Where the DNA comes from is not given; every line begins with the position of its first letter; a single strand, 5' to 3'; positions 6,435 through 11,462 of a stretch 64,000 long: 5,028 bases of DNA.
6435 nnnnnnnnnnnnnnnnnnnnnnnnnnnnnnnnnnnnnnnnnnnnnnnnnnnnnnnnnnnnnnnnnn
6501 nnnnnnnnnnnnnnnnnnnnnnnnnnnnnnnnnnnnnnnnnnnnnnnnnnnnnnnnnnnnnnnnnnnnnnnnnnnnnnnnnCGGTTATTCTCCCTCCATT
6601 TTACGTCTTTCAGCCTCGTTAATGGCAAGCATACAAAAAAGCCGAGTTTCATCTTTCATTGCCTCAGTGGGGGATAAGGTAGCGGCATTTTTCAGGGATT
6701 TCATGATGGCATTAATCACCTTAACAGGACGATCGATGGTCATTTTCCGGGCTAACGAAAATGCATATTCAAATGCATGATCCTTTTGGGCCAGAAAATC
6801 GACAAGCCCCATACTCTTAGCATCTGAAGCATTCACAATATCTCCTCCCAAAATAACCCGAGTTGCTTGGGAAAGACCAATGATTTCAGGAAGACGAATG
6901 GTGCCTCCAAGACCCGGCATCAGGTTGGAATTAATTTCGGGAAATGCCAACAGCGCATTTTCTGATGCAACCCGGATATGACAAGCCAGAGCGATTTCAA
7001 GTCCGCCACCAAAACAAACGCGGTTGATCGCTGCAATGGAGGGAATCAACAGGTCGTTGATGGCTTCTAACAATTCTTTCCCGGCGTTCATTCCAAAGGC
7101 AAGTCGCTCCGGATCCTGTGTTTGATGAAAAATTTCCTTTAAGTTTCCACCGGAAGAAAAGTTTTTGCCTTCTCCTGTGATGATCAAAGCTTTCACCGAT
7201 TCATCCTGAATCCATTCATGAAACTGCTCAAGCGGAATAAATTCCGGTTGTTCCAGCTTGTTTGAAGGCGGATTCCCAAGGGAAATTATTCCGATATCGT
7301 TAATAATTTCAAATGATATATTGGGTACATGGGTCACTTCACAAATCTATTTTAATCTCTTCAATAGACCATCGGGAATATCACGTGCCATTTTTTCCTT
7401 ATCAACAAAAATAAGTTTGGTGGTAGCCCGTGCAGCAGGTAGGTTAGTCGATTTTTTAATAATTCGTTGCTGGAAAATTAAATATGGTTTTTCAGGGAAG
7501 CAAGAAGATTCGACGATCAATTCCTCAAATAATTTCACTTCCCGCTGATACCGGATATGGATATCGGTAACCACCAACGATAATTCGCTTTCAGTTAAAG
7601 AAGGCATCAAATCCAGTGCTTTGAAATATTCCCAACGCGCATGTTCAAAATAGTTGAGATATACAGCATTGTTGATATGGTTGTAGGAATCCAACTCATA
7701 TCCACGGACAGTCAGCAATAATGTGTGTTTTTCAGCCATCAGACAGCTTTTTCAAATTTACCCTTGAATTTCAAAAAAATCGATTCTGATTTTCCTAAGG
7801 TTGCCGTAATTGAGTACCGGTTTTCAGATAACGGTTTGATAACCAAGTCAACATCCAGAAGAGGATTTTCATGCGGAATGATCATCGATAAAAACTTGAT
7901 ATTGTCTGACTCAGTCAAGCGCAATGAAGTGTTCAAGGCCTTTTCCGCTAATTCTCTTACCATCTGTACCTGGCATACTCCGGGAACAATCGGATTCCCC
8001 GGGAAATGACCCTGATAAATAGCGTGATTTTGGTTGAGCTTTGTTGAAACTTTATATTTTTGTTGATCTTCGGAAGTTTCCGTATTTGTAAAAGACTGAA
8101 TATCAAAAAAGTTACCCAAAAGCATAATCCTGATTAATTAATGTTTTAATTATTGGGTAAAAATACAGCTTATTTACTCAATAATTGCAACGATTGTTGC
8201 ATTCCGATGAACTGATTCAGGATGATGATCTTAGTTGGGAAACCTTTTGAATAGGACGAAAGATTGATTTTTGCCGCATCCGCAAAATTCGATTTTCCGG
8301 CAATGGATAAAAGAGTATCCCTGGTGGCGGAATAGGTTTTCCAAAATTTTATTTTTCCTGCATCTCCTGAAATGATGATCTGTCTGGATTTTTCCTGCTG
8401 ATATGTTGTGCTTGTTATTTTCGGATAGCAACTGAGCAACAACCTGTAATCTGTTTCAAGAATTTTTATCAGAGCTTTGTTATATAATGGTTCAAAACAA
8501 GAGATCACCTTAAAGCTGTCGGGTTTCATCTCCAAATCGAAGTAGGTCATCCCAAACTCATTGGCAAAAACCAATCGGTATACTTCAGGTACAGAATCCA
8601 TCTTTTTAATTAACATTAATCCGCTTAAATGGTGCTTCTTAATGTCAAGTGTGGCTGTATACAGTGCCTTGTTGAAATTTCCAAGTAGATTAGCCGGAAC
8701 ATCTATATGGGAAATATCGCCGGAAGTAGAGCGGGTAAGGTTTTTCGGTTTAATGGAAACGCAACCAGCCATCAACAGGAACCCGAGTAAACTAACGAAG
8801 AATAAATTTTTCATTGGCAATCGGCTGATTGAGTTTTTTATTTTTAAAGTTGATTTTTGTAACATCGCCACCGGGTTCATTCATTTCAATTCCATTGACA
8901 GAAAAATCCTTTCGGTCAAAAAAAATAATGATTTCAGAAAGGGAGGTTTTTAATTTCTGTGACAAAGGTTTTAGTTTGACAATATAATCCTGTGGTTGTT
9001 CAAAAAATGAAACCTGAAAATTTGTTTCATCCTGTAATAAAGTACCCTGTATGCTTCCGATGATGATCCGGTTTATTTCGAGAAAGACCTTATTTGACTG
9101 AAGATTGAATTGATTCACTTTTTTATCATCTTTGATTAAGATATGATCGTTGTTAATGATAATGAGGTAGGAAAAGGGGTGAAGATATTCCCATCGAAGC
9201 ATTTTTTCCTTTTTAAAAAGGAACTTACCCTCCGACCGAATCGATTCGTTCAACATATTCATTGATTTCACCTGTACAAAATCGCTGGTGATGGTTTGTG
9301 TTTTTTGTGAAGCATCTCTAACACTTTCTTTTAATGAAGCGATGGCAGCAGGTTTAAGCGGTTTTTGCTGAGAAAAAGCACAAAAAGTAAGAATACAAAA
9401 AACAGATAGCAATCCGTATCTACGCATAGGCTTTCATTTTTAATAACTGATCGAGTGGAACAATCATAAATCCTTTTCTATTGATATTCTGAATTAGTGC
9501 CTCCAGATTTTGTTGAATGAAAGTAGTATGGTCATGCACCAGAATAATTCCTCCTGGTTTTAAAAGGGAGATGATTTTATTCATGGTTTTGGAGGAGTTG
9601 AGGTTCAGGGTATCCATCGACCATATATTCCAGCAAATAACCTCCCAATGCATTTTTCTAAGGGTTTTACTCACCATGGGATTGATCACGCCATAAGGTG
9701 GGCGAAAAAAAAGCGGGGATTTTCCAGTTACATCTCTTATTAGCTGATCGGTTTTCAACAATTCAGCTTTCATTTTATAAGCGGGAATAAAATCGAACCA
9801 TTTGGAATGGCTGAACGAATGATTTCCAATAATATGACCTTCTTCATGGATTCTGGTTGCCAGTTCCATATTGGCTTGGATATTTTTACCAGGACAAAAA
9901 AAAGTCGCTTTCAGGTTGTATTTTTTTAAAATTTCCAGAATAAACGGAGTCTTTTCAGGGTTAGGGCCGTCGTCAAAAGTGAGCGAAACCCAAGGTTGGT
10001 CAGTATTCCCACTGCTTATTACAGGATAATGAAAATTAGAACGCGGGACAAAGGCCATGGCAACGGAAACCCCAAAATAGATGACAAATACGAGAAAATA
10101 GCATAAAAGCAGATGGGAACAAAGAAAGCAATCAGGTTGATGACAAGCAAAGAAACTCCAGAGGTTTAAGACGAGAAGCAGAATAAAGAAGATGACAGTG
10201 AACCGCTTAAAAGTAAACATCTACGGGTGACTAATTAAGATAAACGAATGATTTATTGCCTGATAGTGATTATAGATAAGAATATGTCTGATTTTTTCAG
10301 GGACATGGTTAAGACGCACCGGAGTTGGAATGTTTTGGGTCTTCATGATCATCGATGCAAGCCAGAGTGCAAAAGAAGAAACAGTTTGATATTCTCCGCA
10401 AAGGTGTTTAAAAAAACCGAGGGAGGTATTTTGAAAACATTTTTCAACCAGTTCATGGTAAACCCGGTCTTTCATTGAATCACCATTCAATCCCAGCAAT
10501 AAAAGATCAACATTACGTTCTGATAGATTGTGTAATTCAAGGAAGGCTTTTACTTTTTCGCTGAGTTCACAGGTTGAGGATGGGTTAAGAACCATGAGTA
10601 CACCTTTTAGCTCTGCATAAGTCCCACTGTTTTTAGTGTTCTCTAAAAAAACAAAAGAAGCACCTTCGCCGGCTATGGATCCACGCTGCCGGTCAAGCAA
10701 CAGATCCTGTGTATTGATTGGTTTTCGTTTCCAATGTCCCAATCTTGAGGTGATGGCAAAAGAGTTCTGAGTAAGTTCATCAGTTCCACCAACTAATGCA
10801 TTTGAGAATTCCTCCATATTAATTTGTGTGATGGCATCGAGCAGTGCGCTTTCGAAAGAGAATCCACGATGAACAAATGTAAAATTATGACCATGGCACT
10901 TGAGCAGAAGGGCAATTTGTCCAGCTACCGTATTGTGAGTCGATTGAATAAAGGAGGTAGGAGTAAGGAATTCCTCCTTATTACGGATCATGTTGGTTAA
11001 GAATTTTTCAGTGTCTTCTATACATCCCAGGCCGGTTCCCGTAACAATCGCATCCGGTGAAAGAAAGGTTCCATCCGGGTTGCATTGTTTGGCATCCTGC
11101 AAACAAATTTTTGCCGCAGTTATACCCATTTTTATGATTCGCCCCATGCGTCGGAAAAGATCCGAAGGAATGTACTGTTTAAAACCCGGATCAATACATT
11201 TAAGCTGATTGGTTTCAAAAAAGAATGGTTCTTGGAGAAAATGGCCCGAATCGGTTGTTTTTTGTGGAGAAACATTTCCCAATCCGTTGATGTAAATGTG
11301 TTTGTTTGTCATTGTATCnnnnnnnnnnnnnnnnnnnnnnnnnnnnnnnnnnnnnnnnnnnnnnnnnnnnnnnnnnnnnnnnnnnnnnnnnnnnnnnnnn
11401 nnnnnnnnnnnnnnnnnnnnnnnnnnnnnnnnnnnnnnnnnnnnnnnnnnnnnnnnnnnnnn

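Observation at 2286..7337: FabH-like enzyme apparently lacking His/Asn, flanked by beta-oxidation-type enzymes: a self-supplied dialkylresorcinol-type module?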

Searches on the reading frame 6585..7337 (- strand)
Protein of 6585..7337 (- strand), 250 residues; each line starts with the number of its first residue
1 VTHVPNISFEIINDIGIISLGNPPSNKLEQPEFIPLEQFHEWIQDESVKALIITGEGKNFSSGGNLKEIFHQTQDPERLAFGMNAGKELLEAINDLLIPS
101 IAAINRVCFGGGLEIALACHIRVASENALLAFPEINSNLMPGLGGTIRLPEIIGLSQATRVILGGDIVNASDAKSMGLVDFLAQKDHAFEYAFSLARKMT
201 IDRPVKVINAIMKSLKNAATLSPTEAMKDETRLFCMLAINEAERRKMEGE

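Call 5: search_protein_families(library=pfam, proteins=[window:6585-7337:-], max_evalue=0.01)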
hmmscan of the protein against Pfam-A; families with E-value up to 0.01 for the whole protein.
window:6585-7337:- (250 aa): 2 families
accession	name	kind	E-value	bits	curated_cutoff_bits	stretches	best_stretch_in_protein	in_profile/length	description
PF00378.25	ECH_1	-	3.6e-37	128.5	27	1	13-237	4-227/251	Enoyl-CoA hydratase/isomerase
PF16113.10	ECH_2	-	2.3e-22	80.4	27.2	1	37-220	25-207/335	Enoyl-CoA hydratase/isomerase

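Call 6: search_protein_families(library=ncbifam, proteins=[window:6585-7337:-], max_evalue=0.01)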
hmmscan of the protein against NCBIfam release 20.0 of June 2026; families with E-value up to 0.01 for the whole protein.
window:6585-7337:- (250 aa): 74 families (the best 25 are shown)
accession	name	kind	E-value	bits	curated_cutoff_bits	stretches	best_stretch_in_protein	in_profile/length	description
NF005803.0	PRK07658.1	equivalog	6.7e-46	156.8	313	1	7-240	4-236/257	enoyl-CoA hydratase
NF006566.0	PRK09076.1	subfamily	2.9e-41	141.8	286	1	6-238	6-237/260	enoyl-CoA hydratase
NF051848.1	EnCoAHydtEchA19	equivalog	3.1e-36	125.2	400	1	42-236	39-233/258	enoyl-CoA hydratase EchA19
NF004475.0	PRK05809.1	subfamily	3.7e-36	124.9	394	1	5-208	4-208/260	short-chain-enoyl-CoA hydratase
NF006013.0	PRK08150.1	subfamily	1e-35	123.3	232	1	26-231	28-229/259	crotonase/enoyl-CoA hydratase family protein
NF005802.0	PRK07657.1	equivalog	1.3e-35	123.2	363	1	6-210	4-210/260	enoyl-CoA hydratase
NF007239.0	PRK09674.1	equivalog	2.4e-35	122.3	371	1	43-242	44-238/257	2,3-dehydroadipyl-CoA hydratase PaaF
NF006007.0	PRK08138.1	subfamily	7.6e-35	120.5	355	1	37-242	42-242/261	enoyl-CoA hydratase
NF006699.0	PRK09245.1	subfamily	5e-34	117.8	354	1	39-215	40-220/266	crotonase/enoyl-CoA hydratase family protein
NF008727.0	PRK11730.1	equivalog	2e-33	115.7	870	1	26-200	29-205/717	fatty acid oxidation complex subunit alpha FadB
NF004634.0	PRK05980.1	equivalog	2.3e-33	115.7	375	1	39-243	39-245/263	crotonase/enoyl-CoA hydratase family protein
NF004840.0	PRK06190.1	equivalog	6e-33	114.5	253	1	40-232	41-230/260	enoyl-CoA hydratase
NF008363.0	PRK11154.1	equivalog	1.2e-31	109.6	869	1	40-213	44-220/708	fatty acid oxidation complex subunit alpha FadJ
NF005073.0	PRK06495.1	subfamily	1.1e-30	106.8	296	1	7-236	6-232/257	enoyl-CoA hydratase/isomerase family protein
NF046063.1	oxepin_alt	equivalog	1.6e-30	106.4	300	1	43-236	40-233/254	oxepin-CoA hydrolase, alternative type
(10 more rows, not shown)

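Call 49: search_solved_structures(query=window:6585-7337:-, max_evalue=1e-10, show_alignments=2)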
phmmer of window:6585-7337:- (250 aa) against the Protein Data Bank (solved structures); distinct sequences matched with E-value up to 1e-10: 130 (the best 60 are shown).
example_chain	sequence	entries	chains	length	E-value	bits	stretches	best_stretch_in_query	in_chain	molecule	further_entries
5zai_A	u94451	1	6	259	5.5e-30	107.9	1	44-223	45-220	3-hydroxypropionyl-coenzyme A dehydratase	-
5wyb_B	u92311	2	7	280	1.2e-29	106.8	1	14-235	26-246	Probable enoyl-CoA hydratase/isomerase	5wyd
4fzw_A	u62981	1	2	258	6.3e-28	101.1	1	39-242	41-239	2,3-dehydroadipyl-CoA hydratase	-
3pea_A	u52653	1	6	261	1.9e-27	99.6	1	8-241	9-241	Enoyl-CoA hydratase/isomerase family protein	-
2pbp_A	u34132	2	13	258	5.3e-27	98.1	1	15-246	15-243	Enoyl-CoA hydratase subunit I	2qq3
3kqf_A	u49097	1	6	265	6.7e-27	97.8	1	35-208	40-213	Enoyl-CoA hydratase/isomerase family protein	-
9qwv_A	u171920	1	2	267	9.7e-27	97.3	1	42-234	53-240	Enoyl-CoA hydratase, mitochondrial, putative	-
6ium_B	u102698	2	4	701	2.1e-26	96.2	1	9-172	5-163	Enoyl-CoA hydratase/Delta(3)-cis-delta(2)-trans-enoyl-CoA isomerase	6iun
8zru_A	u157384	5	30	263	3.5e-26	95.4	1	13-237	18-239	Enoyl-CoA hydratase, mitochondrial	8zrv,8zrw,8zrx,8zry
2wtb_A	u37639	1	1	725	5e-26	94.9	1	14-183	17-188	FATTY ACID MULTIFUNCTIONAL PROTEIN (ATMFP2)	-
2hw5_A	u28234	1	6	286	6.7e-26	94.5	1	13-237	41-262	Enoyl-CoA hydratase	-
6lvp_A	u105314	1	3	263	2.3e-25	92.8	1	26-206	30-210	Enoyl-CoA hydratase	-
1ey3_A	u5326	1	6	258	3.2e-25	92.3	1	14-243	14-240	ENOYL-COA HYDRATASE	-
1mj3_A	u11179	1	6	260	3.3e-25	92.2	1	14-243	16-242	ENOYL-COA HYDRATASE, MITOCHONDRIAL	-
1dub_A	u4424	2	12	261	3.3e-25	92.2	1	14-243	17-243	2-ENOYL-COA HYDRATASE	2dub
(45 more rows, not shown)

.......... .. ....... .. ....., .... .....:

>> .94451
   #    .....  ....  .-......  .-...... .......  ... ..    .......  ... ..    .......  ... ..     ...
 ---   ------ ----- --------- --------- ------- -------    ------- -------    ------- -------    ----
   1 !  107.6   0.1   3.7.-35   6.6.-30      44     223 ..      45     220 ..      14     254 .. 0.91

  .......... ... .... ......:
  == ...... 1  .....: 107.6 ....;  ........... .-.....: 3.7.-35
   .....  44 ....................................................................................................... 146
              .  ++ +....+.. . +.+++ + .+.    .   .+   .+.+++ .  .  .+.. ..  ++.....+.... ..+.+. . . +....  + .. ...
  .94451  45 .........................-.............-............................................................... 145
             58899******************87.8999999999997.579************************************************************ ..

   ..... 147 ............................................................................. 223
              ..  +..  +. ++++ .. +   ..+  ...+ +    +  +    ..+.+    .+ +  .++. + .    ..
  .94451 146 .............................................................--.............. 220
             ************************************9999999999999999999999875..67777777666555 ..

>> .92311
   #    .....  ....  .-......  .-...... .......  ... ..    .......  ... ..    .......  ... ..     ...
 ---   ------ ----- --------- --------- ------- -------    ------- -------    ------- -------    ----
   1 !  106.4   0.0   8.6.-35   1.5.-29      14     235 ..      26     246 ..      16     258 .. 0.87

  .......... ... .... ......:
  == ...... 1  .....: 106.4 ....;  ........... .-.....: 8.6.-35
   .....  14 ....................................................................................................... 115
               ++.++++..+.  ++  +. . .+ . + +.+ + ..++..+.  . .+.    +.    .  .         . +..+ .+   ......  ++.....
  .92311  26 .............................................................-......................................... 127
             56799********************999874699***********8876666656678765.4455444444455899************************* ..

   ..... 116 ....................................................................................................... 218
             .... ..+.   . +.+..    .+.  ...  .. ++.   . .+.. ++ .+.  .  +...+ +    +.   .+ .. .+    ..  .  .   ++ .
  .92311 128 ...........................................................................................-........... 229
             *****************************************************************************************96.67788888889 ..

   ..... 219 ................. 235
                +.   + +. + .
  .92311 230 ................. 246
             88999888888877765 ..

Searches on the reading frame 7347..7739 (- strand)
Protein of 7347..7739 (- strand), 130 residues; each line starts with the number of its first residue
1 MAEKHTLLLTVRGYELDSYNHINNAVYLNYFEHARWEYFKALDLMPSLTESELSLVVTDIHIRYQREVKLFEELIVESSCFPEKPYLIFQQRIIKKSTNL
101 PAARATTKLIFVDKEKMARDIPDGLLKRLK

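Call 5: search_protein_families(library=pfam, proteins=[window:7347-7739:-], max_evalue=0.01)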
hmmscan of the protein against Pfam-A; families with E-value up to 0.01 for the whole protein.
window:7347-7739:- (130 aa): 4 families
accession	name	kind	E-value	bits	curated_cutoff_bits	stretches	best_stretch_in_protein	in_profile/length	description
PF13279.12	4HBT_2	-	8.5e-20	71.9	25.5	1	12-129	2-122/122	Thioesterase-like superfamily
PF03061.28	4HBT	-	1.4e-09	38.5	20.6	1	19-80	1-56/79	Thioesterase superfamily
PF20791.3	Acyl-ACP_TE_C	-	2.1e-05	25.1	21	1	4-74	7-65/101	Acyl-ACP thioesterase C-terminal domain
PF01643.23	Acyl-ACP_TE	-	0.0077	16.4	23.7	1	47-126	48-128/131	Acyl-ACP thioesterase N-terminal domain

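Call 6: search_protein_families(library=ncbifam, proteins=[window:7347-7739:-], max_evalue=0.01)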
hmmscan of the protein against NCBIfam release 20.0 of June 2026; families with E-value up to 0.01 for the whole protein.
window:7347-7739:- (130 aa): 5 families
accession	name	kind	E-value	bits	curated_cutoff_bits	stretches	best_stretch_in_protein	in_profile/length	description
TIGR00051.1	TIGR00051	subfamily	3.7e-17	62.8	68.7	1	13-117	6-111/117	YbgC/FadM family acyl-CoA thioesterase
TIGR02799.1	thio_ybgC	equivalog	2.1e-10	40.9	141.35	1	24-126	20-124/126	tol-pal system-associated acyl-CoA thioesterase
NF008065.0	PRK10800.1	equivalog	7.4e-07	29.4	185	1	17-119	18-122/134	tol-pal system-associated acyl-CoA thioesterase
NF047424.1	MenI_Staph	exception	0.00096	19.1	225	1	11-115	10-115/148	1,4-dihydroxy-2-naphthoyl-CoA hydrolase MenI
NF005716.0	PRK07531.1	equivalog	0.007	15.1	592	1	17-116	358-457/495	carnitine 3-dehydrogenase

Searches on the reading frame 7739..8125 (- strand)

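Call 5: search_protein_families(library=pfam, proteins=[window:7739-8125:-], max_evalue=0.01)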
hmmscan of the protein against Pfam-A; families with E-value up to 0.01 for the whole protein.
window:7739-8125:- (128 aa): 3 families
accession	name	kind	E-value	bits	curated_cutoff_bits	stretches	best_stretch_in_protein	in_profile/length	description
PF07977.19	FabA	-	8e-06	26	23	1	24-87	27-102/138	FabA-like domain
PF21089.3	PKS_DH_N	-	1.9e-05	25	27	1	17-107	10-99/103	Polyketide synthase dehydratase domain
PF22818.2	ApeI-like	-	5.5e-05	23.8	28.5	1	22-87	14-79/119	ApeI dehydratase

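Call 6: search_protein_families(library=ncbifam, proteins=[window:7739-8125:-], max_evalue=0.01)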
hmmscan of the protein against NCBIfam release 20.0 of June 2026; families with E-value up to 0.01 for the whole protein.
window:7739-8125:- (128 aa): 3 families
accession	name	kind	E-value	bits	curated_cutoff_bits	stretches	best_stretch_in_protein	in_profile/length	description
NF000582.1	PRK00006.1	equivalog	8.4e-09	35.5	113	1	20-56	26-62/137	3-hydroxyacyl-ACP dehydratase FabZ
TIGR01750.1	fabZ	equivalog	7.5e-08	32.3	155.15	1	24-67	31-74/141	3-hydroxyacyl-ACP dehydratase FabZ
NF009667.0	PRK13188.1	equivalog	8.3e-07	28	465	1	30-94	356-428/464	bifunctional UDP-3-O-[3-hydroxymyristoyl] N-acetylglucosamine deacetylase/3-hydroxyacyl-ACP dehydratase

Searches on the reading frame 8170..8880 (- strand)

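Call 7: search_protein_families(library=pfam, proteins=[window:8170-8880:-], max_evalue=0.001)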
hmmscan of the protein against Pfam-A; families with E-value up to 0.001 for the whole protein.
window:8170-8880:- (236 aa): 0 families

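Call 35: search_protein_families(library=ncbifam, proteins=[window:8170-8880:-], max_evalue=0.00001)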
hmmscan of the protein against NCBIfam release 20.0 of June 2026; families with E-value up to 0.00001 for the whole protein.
window:8170-8880:- (236 aa): 1 family
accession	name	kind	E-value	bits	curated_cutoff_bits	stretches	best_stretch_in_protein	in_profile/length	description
NF053540.1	LolB2_flexi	equivalog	1e-23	84.1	60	1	27-231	3-200/203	flexirubin biosynthesis protein LolB2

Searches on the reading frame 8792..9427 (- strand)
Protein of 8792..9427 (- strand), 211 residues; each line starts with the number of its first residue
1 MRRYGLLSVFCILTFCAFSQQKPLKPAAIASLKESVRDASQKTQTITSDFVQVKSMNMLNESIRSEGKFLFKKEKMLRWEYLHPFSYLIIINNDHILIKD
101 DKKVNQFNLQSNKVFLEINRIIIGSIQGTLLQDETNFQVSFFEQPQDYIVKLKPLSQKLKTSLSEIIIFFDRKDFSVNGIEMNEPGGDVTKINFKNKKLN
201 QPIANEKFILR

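Call 7: search_protein_families(library=pfam, proteins=[window:8792-9427:-], max_evalue=0.001)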
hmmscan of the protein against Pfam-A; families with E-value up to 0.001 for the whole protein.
window:8792-9427:- (211 aa): 2 families
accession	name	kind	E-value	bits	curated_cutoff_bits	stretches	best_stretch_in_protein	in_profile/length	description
PF03548.22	LolA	-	3e-15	56.8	23.6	1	42-208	2-162/165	Outer membrane lipoprotein carrier protein LolA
PF19574.5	LolA_3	-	0.00093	19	23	0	42-189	18-164/192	Outer membrane lipoprotein carrier protein LolA-like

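Call 59: search_protein_families(library=ncbifam, proteins=[window:8792-9427:-], max_evalue=0.000001)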
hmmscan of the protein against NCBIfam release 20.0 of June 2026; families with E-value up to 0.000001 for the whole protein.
window:8792-9427:- (211 aa): 3 families
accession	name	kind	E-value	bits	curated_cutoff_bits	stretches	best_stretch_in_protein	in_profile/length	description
NF053544.1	LolA2_flexi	equivalog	5e-68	228.6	125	1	1-208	1-206/208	flexirubin biosynthesis/transport protein LolA2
TIGR00547.2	lolA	equivalog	1e-15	57.7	112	1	18-208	12-189/202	outer membrane lipoprotein periplasmic chaperone LolA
NF000663.1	PRK00031.2-1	exception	7.1e-09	35.4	120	1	37-110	14-84/168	LolA-like outer membrane lipoprotein chaperone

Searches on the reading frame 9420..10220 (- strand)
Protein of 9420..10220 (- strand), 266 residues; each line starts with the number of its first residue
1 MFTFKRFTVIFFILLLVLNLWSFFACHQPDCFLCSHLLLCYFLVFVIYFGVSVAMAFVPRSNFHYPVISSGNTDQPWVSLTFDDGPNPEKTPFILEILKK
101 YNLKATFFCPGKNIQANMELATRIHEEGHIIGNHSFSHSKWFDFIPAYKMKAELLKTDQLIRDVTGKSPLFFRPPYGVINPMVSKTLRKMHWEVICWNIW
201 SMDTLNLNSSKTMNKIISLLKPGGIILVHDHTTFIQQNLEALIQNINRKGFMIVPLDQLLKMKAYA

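Call 7: search_protein_families(library=pfam, proteins=[window:9420-10220:-], max_evalue=0.001)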
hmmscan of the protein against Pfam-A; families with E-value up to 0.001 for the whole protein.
window:9420-10220:- (266 aa): 1 family
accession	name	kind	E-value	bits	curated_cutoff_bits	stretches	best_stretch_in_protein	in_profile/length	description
PF01522.26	Polysacc_deac_1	-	1.5e-33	115.9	23.1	1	71-191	2-120/124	Polysaccharide deacetylase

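Call 59: search_protein_families(library=ncbifam, proteins=[window:9420-10220:-], max_evalue=0.000001)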
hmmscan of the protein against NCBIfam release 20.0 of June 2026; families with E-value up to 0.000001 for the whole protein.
window:9420-10220:- (266 aa): 8 families
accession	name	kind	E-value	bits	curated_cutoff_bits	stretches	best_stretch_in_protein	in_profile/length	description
TIGR02764.1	spore_ybaN_pdaB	equivalog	2.3e-41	141.7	237.4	1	72-260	2-191/191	polysaccharide deacetylase family sporulation protein PdaB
NF045821.1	PgAcgDacpgdA1_Bac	equivalog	7.6e-37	126.7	400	1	67-260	79-275/282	peptidoglycan-N-acetylglucosamine deacetylase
NF045820.1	PgAcgDacpgdA_Strep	equivalog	1.1e-35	123.3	800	1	75-263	267-451/463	peptidoglycan-N-acetylglucosamine deacetylase PgdA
TIGR02884.1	spore_pdaA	equivalog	2.3e-34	119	298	1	68-259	29-223/224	delta-lactam-biosynthetic de-N-acetylase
TIGR02873.1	spore_ylxY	hypoth_equivalog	1.3e-33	116.4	391.5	1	68-260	77-267/268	probable sporulation protein, polysaccharide deacetylase family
TIGR04243.1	nodulat_NodB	equivalog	2.1e-29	102.4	240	1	78-232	4-158/197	chitooligosaccharide deacetylase NodB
NF045822.1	PgAcgDacpgdA2_Bac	equivalog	8.8e-25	87.5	400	1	79-252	73-254/274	peptidoglycan-N-acetylglucosamine deacetylase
TIGR03006.1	pepcterm_polyde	equivalog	2.7e-09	36.5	276.2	1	91-176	36-120/272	XrtA system polysaccharide deacetylase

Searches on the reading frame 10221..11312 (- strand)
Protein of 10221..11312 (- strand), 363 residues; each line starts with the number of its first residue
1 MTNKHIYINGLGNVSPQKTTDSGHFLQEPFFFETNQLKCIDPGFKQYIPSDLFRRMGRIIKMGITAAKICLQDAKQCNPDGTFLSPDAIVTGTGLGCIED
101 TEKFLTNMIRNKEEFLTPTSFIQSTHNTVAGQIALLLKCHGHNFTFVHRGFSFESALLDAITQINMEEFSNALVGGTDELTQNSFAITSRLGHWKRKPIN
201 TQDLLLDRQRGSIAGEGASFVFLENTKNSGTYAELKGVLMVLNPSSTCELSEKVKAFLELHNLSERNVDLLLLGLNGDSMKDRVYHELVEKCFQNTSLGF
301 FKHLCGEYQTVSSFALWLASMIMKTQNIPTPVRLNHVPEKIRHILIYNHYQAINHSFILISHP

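Call 7: search_protein_families(library=pfam, proteins=[window:10221-11312:-], max_evalue=0.001)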
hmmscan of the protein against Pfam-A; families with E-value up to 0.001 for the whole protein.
window:10221-11312:- (363 aa): 2 families
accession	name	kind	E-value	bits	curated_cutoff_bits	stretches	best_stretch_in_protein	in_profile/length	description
PF00109.32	ketoacyl-synt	-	2e-11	44.4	20.8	1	36-227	67-250/252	Beta-ketoacyl synthase, N-terminal domain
PF13723.12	Ketoacyl-synt_2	-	4.3e-05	23.6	25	1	54-178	28-139/223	Beta-ketoacyl synthase, N-terminal domain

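Call 35: search_protein_families(library=ncbifam, proteins=[window:10221-11312:-], max_evalue=0.00001)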
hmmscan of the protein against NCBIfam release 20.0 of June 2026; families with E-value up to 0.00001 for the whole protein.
window:10221-11312:- (363 aa): 7 families
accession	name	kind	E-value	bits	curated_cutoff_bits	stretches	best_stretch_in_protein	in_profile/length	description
TIGR03150.1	fabF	equivalog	3.9e-15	55.4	493.75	1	44-235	56-255/407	beta-ketoacyl-ACP synthase II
NF005589.0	PRK07314.1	subfamily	3.5e-12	45.8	387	1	44-228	59-246/413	beta-ketoacyl-ACP synthase II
NF006587.0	PRK09116.1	equivalog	8.1e-08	31.4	470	1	53-227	67-244/408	beta-ketoacyl-ACP synthase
NF005084.0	PRK06519.1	equivalog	4.9e-07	29.2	320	1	114-279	138-309/397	beta-ketoacyl-ACP synthase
NF004970.0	PRK06333.1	subfamily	4.9e-07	28.9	525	1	46-227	69-255/424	beta-ketoacyl-ACP synthase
NF006618.0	PRK09185.1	subfamily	4.5e-06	26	407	1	88-229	99-237/394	beta-ketoacyl-ACP synthase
NF006274.0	PRK08439.1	equivalog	4.6e-06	25.7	621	1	54-228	67-244/406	beta-ketoacyl-ACP synthase II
